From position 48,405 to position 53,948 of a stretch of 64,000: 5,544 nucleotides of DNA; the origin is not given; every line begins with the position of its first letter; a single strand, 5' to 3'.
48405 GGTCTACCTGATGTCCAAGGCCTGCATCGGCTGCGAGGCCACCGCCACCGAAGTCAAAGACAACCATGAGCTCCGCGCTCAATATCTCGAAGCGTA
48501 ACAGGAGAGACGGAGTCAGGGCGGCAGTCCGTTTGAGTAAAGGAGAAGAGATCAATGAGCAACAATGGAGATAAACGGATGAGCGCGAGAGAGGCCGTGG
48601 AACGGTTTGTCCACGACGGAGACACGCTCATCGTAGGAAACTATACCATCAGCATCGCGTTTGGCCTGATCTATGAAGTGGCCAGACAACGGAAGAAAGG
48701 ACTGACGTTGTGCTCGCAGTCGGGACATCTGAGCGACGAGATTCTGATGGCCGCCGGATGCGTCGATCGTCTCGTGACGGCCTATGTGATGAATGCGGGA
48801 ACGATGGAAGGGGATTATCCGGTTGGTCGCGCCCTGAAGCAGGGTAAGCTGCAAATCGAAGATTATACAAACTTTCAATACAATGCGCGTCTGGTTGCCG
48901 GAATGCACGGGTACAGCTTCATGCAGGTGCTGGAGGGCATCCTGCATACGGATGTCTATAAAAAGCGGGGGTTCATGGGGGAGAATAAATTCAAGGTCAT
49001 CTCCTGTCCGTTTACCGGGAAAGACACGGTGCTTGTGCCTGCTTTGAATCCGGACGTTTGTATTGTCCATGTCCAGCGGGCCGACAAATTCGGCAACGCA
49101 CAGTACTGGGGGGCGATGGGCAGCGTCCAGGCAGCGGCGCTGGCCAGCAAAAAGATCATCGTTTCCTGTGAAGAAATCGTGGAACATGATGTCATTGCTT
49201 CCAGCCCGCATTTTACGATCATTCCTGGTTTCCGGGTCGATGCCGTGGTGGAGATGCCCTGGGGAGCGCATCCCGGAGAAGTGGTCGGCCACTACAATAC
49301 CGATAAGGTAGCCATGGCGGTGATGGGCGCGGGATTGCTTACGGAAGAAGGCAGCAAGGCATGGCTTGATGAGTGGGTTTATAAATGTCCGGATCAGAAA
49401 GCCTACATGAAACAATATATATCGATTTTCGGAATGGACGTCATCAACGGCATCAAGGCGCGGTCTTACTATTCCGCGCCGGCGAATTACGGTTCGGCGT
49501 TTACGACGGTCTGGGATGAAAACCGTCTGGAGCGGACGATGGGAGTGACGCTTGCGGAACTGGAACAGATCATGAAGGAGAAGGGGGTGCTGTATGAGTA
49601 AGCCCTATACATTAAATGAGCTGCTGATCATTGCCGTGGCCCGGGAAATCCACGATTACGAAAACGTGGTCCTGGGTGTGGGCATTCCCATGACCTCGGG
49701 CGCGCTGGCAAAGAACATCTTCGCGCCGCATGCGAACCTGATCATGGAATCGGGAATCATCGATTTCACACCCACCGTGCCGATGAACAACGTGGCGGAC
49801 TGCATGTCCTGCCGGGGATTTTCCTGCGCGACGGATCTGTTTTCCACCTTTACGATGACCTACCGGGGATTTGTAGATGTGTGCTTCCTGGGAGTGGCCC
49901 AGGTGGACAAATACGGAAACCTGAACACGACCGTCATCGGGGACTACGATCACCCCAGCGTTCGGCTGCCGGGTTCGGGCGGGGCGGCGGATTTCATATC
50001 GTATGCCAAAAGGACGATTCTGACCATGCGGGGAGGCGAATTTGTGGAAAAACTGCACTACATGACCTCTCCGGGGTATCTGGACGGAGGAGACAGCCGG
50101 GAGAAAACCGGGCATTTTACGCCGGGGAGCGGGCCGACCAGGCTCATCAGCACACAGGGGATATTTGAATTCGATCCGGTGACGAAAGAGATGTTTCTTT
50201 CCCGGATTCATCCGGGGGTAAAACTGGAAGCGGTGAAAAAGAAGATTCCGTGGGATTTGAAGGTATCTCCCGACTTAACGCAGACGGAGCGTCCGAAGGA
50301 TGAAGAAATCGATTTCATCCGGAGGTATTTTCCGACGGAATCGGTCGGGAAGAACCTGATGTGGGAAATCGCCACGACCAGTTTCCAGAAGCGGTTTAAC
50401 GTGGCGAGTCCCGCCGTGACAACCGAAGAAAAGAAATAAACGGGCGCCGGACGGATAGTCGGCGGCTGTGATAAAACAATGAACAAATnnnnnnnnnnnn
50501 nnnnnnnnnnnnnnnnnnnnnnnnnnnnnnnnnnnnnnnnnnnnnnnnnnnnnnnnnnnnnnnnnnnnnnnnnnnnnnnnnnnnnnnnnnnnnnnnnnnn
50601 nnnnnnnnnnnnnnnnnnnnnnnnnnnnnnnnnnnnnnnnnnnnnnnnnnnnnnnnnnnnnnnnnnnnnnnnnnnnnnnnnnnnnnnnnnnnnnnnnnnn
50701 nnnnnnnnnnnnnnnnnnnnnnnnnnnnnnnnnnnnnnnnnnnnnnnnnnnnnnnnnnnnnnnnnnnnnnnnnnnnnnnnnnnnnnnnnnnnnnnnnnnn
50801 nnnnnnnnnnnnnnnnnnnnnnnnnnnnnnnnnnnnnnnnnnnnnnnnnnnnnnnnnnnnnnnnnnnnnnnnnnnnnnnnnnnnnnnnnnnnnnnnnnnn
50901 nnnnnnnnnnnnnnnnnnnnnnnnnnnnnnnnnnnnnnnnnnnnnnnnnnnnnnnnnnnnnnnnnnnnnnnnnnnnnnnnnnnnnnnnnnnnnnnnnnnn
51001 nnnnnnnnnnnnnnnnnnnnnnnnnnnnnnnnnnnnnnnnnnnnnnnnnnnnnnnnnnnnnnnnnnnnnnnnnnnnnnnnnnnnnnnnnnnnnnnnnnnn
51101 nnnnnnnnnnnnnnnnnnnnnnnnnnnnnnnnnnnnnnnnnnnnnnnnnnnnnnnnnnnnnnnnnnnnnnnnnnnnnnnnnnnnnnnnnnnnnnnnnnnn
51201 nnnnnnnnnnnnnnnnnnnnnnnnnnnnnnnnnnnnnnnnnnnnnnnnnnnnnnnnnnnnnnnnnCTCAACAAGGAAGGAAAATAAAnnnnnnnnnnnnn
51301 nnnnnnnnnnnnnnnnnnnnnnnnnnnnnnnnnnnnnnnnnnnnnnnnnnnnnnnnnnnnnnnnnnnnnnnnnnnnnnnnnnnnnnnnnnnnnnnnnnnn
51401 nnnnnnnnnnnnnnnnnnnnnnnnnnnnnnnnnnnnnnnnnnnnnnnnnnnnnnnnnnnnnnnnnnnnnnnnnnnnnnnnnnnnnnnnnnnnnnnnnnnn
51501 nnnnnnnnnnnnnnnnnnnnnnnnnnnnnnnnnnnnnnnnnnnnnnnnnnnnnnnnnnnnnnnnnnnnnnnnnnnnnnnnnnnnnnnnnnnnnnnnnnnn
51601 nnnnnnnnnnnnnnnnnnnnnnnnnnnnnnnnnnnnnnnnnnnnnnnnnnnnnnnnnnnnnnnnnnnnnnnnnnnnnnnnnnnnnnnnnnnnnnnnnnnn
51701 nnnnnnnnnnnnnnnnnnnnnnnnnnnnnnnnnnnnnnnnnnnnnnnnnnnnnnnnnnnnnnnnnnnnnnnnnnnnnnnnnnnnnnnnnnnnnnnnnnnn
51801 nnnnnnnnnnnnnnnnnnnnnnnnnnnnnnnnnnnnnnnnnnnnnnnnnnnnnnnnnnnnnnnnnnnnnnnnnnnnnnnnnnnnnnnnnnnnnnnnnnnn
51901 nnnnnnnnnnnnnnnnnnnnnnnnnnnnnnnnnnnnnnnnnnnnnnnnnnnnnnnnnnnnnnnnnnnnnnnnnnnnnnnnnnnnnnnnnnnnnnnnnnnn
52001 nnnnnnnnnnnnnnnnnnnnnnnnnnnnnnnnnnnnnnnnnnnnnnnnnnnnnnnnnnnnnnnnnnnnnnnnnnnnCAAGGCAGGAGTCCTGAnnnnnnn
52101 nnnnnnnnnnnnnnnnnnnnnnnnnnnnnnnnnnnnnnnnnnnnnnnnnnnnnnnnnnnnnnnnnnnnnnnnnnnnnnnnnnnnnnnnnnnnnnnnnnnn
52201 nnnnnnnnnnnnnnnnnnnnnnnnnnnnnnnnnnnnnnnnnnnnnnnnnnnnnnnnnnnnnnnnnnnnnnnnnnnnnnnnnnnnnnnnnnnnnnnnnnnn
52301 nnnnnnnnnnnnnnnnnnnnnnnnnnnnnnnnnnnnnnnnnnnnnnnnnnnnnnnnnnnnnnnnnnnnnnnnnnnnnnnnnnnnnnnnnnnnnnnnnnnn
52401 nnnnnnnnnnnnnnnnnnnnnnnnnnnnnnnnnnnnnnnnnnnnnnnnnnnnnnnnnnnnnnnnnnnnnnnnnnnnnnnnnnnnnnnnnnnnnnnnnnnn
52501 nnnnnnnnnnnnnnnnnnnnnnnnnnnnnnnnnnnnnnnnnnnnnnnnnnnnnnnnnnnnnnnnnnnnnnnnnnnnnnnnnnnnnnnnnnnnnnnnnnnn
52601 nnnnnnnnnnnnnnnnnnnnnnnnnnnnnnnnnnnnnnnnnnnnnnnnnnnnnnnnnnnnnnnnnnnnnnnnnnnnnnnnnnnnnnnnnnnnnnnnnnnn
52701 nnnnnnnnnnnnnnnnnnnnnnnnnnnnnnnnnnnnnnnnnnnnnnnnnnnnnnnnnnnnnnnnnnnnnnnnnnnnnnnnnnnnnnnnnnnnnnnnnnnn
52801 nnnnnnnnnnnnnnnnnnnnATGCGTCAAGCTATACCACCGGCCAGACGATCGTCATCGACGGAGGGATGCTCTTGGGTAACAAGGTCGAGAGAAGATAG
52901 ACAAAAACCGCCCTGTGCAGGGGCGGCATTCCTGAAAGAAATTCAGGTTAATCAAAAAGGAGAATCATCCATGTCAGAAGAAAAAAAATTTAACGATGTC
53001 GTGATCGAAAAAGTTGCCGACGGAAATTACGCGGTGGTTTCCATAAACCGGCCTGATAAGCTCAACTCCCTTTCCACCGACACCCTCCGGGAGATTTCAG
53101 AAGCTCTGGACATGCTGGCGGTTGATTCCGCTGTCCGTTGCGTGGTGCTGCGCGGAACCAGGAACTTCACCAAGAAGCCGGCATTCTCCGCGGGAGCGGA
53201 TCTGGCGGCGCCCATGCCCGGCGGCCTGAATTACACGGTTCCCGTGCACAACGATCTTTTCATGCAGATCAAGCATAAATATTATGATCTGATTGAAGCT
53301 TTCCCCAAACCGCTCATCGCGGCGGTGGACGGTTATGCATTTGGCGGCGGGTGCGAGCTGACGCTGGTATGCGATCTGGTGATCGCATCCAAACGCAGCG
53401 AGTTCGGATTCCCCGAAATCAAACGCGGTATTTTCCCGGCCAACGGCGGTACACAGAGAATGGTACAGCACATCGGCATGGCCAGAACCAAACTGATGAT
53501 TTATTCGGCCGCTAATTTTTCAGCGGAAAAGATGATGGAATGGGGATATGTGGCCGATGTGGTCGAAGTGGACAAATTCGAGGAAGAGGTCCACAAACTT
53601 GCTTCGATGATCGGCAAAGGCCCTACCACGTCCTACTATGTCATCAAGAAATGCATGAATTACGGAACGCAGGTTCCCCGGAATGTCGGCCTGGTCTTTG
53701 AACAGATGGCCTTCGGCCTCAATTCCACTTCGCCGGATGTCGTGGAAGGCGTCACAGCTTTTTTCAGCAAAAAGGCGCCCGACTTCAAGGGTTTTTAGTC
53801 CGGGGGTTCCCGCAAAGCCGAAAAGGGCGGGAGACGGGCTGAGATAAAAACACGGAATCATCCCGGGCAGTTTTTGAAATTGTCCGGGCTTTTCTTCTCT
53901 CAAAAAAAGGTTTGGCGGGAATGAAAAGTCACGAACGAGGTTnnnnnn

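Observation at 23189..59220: A sigma-54 regulon readable from the DNA: seven -24/-12 promoters, five with a phased TGTCC-N7-GGACA dyad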

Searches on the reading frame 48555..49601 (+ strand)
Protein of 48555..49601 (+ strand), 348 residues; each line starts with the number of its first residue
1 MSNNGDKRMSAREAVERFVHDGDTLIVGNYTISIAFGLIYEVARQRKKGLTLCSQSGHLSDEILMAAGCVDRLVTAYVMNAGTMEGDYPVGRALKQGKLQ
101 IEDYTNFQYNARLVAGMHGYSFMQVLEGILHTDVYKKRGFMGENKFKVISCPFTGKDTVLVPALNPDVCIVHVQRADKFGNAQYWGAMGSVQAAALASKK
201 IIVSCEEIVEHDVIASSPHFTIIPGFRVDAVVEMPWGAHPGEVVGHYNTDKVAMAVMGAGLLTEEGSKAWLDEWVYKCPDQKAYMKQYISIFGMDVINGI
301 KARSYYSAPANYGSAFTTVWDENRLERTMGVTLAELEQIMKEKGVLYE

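Call 11: search_protein_families(library=pfam, proteins=[window:48555-49601:+])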
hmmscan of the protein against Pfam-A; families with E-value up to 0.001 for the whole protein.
window:48555-49601:+ (348 aa): 1 family
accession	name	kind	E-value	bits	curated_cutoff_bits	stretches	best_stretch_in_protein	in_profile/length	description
PF01144.29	CoA_trans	-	4.3e-24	85.6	23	1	9-233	2-216/217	Coenzyme A transferase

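Call 55: search_protein_families(library=ncbifam, proteins=[window:48555-49601:+], max_evalue=1e-10)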
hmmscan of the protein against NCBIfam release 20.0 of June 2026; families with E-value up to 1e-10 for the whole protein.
window:48555-49601:+ (348 aa): 1 family
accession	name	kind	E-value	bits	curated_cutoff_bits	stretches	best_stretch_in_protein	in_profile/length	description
TIGR02429.1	pcaI_scoA_fam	subfamily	6e-11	42.1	128.5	0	10-234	8-219/222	3-oxoacid CoA-transferase subunit A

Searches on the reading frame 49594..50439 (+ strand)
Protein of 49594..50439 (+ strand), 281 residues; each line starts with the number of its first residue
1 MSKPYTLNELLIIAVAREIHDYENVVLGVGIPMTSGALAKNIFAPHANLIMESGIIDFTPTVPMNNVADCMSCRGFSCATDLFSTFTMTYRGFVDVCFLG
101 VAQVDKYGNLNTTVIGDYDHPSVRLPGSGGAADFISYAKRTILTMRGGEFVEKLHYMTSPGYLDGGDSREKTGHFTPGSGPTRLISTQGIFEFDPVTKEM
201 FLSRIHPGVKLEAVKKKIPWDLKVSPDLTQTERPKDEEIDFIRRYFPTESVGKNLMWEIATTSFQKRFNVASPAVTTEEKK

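Call 11: search_protein_families(library=pfam, proteins=[window:49594-50439:+])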
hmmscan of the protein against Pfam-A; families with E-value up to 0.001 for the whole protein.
window:49594-50439:+ (281 aa): 1 family
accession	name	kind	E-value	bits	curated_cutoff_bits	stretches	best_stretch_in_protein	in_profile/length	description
PF01144.29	CoA_trans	-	1.7e-23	83.6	23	1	11-216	4-216/217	Coenzyme A transferase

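Call 55: search_protein_families(library=ncbifam, proteins=[window:49594-50439:+], max_evalue=1e-10)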
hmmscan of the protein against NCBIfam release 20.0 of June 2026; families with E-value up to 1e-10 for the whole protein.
window:49594-50439:+ (281 aa): 1 family
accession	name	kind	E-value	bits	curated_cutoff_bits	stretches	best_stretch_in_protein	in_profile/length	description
TIGR02428.1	pcaJ_scoB_fam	subfamily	3.5e-12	46.1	243.55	1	14-146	9-142/207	3-oxoacid CoA-transferase subunit B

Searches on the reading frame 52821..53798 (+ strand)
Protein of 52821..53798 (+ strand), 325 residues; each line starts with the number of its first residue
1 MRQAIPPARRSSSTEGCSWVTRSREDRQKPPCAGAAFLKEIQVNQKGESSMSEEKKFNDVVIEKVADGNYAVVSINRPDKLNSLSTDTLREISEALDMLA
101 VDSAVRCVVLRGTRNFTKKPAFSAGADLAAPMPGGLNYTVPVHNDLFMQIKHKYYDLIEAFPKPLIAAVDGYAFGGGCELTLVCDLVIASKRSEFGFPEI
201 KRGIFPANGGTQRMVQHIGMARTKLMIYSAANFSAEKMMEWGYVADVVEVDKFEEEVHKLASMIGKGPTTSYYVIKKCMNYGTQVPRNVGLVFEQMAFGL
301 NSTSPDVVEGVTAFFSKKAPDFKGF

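Call 11: search_protein_families(library=pfam, proteins=[window:52821-53798:+])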
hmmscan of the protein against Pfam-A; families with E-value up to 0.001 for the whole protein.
window:52821-53798:+ (325 aa): 2 families
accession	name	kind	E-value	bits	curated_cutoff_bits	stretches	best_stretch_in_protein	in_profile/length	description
PF00378.25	ECH_1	-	6.1e-49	167.1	27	1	70-324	6-250/251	Enoyl-CoA hydratase/isomerase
PF16113.10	ECH_2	-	1.4e-28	100.8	27.2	1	71-264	2-188/335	Enoyl-CoA hydratase/isomerase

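Call 55: search_protein_families(library=ncbifam, proteins=[window:52971-53798:+], max_evalue=1e-10)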
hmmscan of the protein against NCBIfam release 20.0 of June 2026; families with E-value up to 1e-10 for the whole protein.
window:52971-53798:+ (275 aa): 71 families (the best 25 are shown)
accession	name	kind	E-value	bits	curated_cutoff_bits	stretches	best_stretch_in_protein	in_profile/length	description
NF006007.0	PRK08138.1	subfamily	1.7e-58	198.1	355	1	7-274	5-260/261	enoyl-CoA hydratase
NF004475.0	PRK05809.1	subfamily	2.3e-56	191.2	394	1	7-273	3-258/260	short-chain-enoyl-CoA hydratase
NF007239.0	PRK09674.1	equivalog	1.8e-54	184.9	371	1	19-274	13-256/257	2,3-dehydroadipyl-CoA hydratase PaaF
NF004517.0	PRK05862.1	equivalog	6.7e-50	170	396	1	8-273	4-255/257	enoyl-CoA hydratase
NF005802.0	PRK07657.1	equivalog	1.9e-48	165.3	363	1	11-274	5-259/260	enoyl-CoA hydratase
NF004634.0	PRK05980.1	equivalog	4e-48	164.1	375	1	9-272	3-260/263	crotonase/enoyl-CoA hydratase family protein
NF051848.1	EnCoAHydtEchA19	equivalog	2.4e-47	161.7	400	1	17-274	7-257/258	enoyl-CoA hydratase EchA19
NF005803.0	PRK07658.1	equivalog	7.6e-45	153.3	313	1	16-274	8-256/257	enoyl-CoA hydratase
TIGR02280.1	PaaB1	equivalog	1.1e-41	143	345.15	1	20-274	9-255/256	2-(1,2-epoxy-1,2-dihydrophenyl)acetyl-CoA isomerase PaaG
NF042430.2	EnCoAhydt_DpgD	equivalog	1e-39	136.6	400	1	17-274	4-257/258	enoyl-CoA-hydratase DpgD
NF006100.0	PRK08252.1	subfamily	1.9e-39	135.8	282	1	16-274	9-253/254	crotonase/enoyl-CoA hydratase family protein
NF046063.1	oxepin_alt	equivalog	2e-39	135.6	300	1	16-271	6-254/254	oxepin-CoA hydrolase, alternative type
NF006566.0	PRK09076.1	subfamily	1.9e-38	132.6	286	1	12-273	7-258/260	enoyl-CoA hydratase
NF006699.0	PRK09245.1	subfamily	1.6e-37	129.2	354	1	14-274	7-265/266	crotonase/enoyl-CoA hydratase family protein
NF004840.0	PRK06190.1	equivalog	3.1e-36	125.3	253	1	14-247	8-231/260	enoyl-CoA hydratase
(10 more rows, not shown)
